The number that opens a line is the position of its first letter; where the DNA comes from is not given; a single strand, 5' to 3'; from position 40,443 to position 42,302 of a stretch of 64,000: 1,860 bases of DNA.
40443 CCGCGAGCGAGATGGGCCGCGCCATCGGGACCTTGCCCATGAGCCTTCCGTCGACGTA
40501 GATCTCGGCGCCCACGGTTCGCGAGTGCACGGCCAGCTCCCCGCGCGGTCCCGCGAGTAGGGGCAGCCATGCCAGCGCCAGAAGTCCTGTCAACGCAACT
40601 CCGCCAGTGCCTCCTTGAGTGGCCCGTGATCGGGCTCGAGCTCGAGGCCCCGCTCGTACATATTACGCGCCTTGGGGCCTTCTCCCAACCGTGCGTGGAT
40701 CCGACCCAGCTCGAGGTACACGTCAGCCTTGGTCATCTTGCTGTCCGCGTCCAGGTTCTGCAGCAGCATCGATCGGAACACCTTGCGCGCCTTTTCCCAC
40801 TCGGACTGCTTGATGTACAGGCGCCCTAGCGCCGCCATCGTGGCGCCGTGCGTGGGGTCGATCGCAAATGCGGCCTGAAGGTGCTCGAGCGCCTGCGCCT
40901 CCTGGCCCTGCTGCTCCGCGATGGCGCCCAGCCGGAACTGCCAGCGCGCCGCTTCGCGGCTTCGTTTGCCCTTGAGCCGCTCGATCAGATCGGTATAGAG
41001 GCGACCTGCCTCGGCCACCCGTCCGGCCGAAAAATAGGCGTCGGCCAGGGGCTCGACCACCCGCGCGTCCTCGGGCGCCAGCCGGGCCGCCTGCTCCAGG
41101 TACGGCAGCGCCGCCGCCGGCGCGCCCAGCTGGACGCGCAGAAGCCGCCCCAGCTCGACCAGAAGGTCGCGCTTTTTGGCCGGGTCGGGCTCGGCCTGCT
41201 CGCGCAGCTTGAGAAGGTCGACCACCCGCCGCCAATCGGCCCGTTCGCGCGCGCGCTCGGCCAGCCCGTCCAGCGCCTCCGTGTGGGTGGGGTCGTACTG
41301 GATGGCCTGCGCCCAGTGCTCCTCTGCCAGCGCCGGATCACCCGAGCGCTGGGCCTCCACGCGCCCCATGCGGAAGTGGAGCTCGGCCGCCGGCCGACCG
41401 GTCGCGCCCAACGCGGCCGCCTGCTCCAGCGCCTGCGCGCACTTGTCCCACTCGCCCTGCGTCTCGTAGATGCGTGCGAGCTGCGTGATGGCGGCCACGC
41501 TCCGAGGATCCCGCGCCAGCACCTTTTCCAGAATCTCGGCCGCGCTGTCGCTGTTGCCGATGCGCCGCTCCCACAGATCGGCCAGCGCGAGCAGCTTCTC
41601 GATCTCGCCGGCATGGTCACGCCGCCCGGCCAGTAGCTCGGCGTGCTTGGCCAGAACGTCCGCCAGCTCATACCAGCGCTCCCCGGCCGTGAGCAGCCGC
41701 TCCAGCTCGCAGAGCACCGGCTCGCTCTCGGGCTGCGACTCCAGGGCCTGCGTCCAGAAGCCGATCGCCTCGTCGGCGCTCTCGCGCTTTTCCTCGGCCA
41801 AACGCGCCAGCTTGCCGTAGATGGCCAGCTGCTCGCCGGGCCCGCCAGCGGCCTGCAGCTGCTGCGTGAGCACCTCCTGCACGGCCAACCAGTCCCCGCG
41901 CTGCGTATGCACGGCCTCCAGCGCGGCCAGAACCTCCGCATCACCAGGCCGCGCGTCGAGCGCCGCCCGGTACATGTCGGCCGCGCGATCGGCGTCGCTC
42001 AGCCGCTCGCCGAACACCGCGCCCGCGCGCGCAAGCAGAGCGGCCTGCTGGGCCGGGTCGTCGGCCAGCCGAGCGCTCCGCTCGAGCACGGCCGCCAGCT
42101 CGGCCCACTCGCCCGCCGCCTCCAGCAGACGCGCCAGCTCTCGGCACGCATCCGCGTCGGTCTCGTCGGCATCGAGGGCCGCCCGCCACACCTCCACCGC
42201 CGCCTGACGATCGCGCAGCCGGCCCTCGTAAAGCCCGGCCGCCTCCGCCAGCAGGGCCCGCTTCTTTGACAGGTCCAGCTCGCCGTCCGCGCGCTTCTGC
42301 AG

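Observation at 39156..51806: An 11.2-kb single ORF encoding about 90 tandem TPR-like repeats, coupled to a PEGA protein and a SAM-methyltransferase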

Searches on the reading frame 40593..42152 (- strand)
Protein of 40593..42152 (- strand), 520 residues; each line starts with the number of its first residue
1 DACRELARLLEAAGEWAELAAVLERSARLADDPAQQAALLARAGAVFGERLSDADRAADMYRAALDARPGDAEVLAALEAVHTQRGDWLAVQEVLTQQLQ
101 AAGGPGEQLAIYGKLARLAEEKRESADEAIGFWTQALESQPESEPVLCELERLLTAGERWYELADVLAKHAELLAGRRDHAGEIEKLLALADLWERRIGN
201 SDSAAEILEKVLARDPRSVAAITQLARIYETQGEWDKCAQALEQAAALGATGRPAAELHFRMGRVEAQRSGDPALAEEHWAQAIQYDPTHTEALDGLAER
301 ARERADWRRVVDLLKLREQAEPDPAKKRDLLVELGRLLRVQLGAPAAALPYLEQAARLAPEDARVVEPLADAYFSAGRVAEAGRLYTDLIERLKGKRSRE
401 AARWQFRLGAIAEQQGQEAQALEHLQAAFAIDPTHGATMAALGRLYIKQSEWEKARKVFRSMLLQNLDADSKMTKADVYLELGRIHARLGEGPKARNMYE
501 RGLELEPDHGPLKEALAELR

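Call 17: find_homologous_proteins(query=window:40593-42152:-, max_evalue=0.00001)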
Query window:40593-42152:- (520 aa): 46 proteins with E <= 0.00001 among 8000 candidates.
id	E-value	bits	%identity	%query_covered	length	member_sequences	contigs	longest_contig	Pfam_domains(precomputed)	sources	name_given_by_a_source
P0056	2.6e-174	599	59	99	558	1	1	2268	PF13431.13,PF23914.2,PF13414.13,PF25058.2,PF13176.13,PF13428.13,PF25064.2,PF14559.13,PF13371.13,PF00515.35,PF12895.14,PF13424.13,PF13432.13,PF13429.13,PF13181.13,PF07719.24,PF13174.13,PF20308.5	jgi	jgi:tetratricopeptide (TPR) repeat protein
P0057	1.3e-152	527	52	100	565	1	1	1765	PF10602.16,PF25063.1,PF13431.13,PF23914.2,PF25062.2,PF13414.13,PF25058.2,PF13176.13,PF12569.15,PF13428.13,PF25064.2,PF07721.21,PF14559.13,PF13371.13,PF00515.35,PF12895.14,PF13424.13,PF13432.13,PF13429.13,PF13181.13,PF07719.24,PF13174.13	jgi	jgi:tetratricopeptide (TPR) repeat protein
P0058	2.1e-145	504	49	99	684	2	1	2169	PF13431.13,PF23914.2,PF25060.1,PF13414.13,PF13176.13,PF12569.15,PF13428.13,PF25064.2,PF14559.13,PF00515.35,PF12895.14,PF13424.13,PF21033.5,PF14938.13,PF13432.13,PF13429.13,PF13181.13,PF07719.24,PF13174.13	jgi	jgi:tetratricopeptide (TPR) repeat protein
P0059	8.8e-143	495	50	99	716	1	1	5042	PF13431.13,PF23914.2,PF13176.13,PF12569.15,PF13428.13,PF25064.2,PF14559.13,PF00515.35,PF12895.14,PF13424.13,PF13432.13,PF13429.13,PF13181.13,PF07719.24,PF13174.13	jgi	jgi:tetratricopeptide (TPR) repeat protein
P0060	3.2e-135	470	48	100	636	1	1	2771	PF13431.13,PF23914.2,PF25060.1,PF13414.13,PF13176.13,PF13428.13,PF25064.2,PF13374.13,PF14559.13,PF13371.13,PF00515.35,PF12895.14,PF13424.13,PF14938.13,PF13432.13,PF13429.13,PF13181.13,PF07719.24,PF13174.13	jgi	jgi:tetratricopeptide (TPR) repeat protein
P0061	3.2e-134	467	49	100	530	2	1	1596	PF25063.1,PF13431.13,PF23914.2,PF13414.13,PF25058.2,PF13176.13,PF12569.15,PF13428.13,PF00637.27,PF25064.2,PF14559.13,PF24575.2,PF00515.35,PF12895.14,PF13424.13,PF21033.5,PF13432.13,PF13429.13,PF13181.13,PF07719.24,PF13174.13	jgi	jgi:golgin subfamily B member 1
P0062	4.5e-132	460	48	99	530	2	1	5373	PF13431.13,PF23914.2,PF25062.2,PF13414.13,PF13176.13,PF12569.15,PF13428.13,PF25064.2,PF13374.13,PF14559.13,PF13371.13,PF00515.35,PF12895.14,PF13424.13,PF13432.13,PF13429.13,PF13181.13,PF07719.24,PF13174.13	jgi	-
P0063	6.4e-132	459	49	96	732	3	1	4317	PF25063.1,PF13431.13,PF23914.2,PF13414.13,PF13176.13,PF13428.13,PF25064.2,PF14559.13,PF24575.2,PF00515.35,PF13424.13,PF13432.13,PF13429.13,PF13181.13,PF07719.24,PF13174.13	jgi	jgi:tetratricopeptide (TPR) repeat protein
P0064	1.6e-131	458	48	100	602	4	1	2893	PF25063.1,PF13431.13,PF23914.2,PF13414.13,PF13176.13,PF12569.15,PF13428.13,PF00637.27,PF25064.2,PF14559.13,PF24575.2,PF00515.35,PF12895.14,PF13424.13,PF21033.5,PF13432.13,PF13429.13,PF13181.13,PF07719.24,PF13174.13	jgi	-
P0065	7.3e-129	449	49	100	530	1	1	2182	PF25063.1,PF13431.13,PF23914.2,PF13414.13,PF25058.2,PF13176.13,PF13428.13,PF25064.2,PF14559.13,PF24575.2,PF00515.35,PF13424.13,PF21033.5,PF13432.13,PF13429.13,PF13181.13,PF07719.24,PF13174.13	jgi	jgi:tetratricopeptide (TPR) repeat protein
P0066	1.1e-128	449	47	99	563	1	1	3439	PF25063.1,PF13431.13,PF23914.2,PF13414.13,PF13176.13,PF12569.15,PF13428.13,PF25064.2,PF14559.13,PF24575.2,PF00515.35,PF12895.14,PF13424.13,PF13432.13,PF13429.13,PF13181.13,PF07719.24,PF13174.13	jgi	jgi:tetratricopeptide (TPR) repeat protein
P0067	2.4e-128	447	47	97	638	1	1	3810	PF25063.1,PF13431.13,PF23914.2,PF13414.13,PF25058.2,PF13176.13,PF12569.15,PF13428.13,PF00637.27,PF25064.2,PF14559.13,PF17874.8,PF00515.35,PF12895.14,PF13424.13,PF21033.5,PF13432.13,PF13429.13,PF13181.13,PF07719.24,PF13174.13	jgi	jgi:tetratricopeptide (TPR) repeat protein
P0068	3.0e-127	444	45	99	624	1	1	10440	PF25063.1,PF13431.13,PF23914.2,PF13414.13,PF25058.2,PF13176.13,PF13428.13,PF25064.2,PF14559.13,PF00515.35,PF12895.14,PF13424.13,PF21033.5,PF13432.13,PF13429.13,PF13181.13,PF07719.24,PF13174.13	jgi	jgi:tetratricopeptide (TPR) repeat protein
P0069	7.1e-127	443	46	88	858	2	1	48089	PF13431.13,PF23914.2,PF13414.13,PF13176.13,PF13428.13,PF25064.2,PF14559.13,PF00515.35,PF13424.13,PF13429.13,PF13181.13,PF07719.24,PF13174.13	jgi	jgi:tetratricopeptide (TPR) repeat protein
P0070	6.1e-126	439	46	100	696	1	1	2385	PF13431.13,PF23914.2,PF13414.13,PF13176.13,PF12569.15,PF13428.13,PF25064.2,PF14559.13,PF00515.35,PF13424.13,PF21033.5,PF13432.13,PF13429.13,PF13181.13,PF07719.24,PF13174.13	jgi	jgi:tetratricopeptide (TPR) repeat protein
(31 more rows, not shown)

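Call 19: find_related_loci(query=A1, collection=genome_contigs, flank=10000)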
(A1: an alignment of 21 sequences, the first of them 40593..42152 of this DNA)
Query A1 (520 aa) in genome_contigs; peptide patterns used: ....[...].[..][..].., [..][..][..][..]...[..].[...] (x = any residue, [..] = any of these).
222 stretches matched a pattern; 195 encode a relative of the query (tblastn E <= 1e-3); the best 80 are kept; 80 distinct loci.
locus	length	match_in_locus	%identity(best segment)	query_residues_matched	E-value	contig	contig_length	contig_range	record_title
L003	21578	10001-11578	52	1-519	7e-157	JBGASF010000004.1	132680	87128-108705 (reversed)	MAG: Polyangia bacterium isolate MAG_MBR_AS.47 MBRAS-47_NODE_4_length_132680_cov_5.187929, whole genome shotgun sequence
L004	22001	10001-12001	52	1-519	6e-155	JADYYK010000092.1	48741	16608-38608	MAG: Deltaproteobacteria bacterium isolate SJ525 c_000000407731, whole genome shotgun sequence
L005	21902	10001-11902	47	16-520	2e-140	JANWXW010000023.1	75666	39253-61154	MAG: Myxococcota bacterium isolate SKYG55 k141_362482, whole genome shotgun sequence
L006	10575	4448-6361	47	1-520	7e-139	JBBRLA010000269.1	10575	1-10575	MAG: Polyangia bacterium isolate La1_concoct.199 LA1C_C.199_k141_4729L_10575_cov_17.3633, whole genome shotgun sequence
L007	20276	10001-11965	50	1-520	3e-138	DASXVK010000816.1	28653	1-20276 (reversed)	MAG TPA_asm: Polyangia bacterium isolate SMAG_U4743 k141_280606, whole genome shotgun sequence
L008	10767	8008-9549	48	6-520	7e-137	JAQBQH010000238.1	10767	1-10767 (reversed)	MAG: Myxococcales bacterium isolate RYN_368 scaffold_6585127, whole genome shotgun sequence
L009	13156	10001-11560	46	2-520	4e-136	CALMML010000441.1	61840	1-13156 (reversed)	MAG TPA_asm: uncultured Myxococcales bacterium isolate SRR5676451_bin.61_CONCOCT_v1.1_MAG genome assembly, contig: ERZ72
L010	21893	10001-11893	47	6-520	3e-135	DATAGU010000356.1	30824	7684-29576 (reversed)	MAG TPA_asm: Polyangia bacterium isolate SMAG_U6837 k141_450161, whole genome shotgun sequence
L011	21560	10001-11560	47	2-520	2e-135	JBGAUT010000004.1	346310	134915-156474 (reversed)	MAG: Polyangia bacterium isolate MAG_MBR_AS.52 MBRAS-52_NODE_4_length_346310_cov_7.144530, whole genome shotgun sequence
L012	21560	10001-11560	46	2-520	1e-135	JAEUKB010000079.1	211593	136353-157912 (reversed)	MAG: Myxococcales bacterium isolate new MAG-84 k141_3005073, whole genome shotgun sequence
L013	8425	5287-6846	46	2-520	1e-134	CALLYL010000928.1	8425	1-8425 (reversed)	MAG TPA_asm: uncultured Myxococcales bacterium isolate SRR5676476_bin.50_CONCOCT_v1.1_MAG genome assembly, contig: ERZ72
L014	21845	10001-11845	46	1-520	1e-133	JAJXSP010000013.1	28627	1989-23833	MAG: Myxococcales bacterium isolate BP4.bin10 NODE_1611_length_28627_cov_1.410737, whole genome shotgun sequence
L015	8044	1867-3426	46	1-520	8e-134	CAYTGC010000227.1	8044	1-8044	MAG TPA_asm: uncultured Myxococcales bacterium isolate SRP189682_co2_104 genome assembly, contig: NODE_18057_length_8044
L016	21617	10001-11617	46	1-520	3e-134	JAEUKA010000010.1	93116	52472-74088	MAG: Myxococcales bacterium isolate new MAG-83 k141_3828260, whole genome shotgun sequence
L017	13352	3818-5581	47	2-520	6e-133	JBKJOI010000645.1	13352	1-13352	MAG: Haliangiales bacterium isolate ant_bin.405 k117_1215322, whole genome shotgun sequence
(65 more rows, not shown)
